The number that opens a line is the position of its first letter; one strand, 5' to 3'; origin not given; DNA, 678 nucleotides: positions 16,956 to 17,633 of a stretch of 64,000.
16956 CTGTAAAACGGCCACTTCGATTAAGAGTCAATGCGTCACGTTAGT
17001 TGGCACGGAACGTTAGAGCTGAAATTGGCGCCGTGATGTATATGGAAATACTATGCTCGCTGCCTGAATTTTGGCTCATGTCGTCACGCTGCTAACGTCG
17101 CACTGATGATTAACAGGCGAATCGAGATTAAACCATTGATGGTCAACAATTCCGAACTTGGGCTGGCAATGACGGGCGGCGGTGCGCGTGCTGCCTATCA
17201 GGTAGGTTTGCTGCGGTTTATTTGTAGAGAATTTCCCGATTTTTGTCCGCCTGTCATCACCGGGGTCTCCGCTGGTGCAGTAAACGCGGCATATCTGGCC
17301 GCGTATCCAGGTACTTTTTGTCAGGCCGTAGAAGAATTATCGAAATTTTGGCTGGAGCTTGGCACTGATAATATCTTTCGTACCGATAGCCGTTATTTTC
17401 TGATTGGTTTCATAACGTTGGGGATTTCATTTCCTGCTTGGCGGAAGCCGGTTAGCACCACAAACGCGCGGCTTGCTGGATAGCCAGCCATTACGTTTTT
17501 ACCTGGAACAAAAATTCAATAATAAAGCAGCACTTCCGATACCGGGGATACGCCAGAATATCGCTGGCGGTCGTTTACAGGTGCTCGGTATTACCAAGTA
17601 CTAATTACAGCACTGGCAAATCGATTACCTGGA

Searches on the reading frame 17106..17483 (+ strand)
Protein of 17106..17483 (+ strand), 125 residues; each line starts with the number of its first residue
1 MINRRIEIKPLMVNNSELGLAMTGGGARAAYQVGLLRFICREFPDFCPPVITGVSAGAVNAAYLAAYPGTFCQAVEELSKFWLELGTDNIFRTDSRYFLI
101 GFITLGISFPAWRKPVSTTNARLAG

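Call 64: search_protein_families(library=pfam, proteins=[window:17106-17483:+], max_evalue=0.00001)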
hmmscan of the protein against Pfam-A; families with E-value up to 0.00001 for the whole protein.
window:17106-17483:+ (125 aa): 1 family
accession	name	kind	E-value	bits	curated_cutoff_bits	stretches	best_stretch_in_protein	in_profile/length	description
PF01734.28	Patatin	-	4.4e-13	50.3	27.7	1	20-94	1-70/191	Patatin-like phospholipase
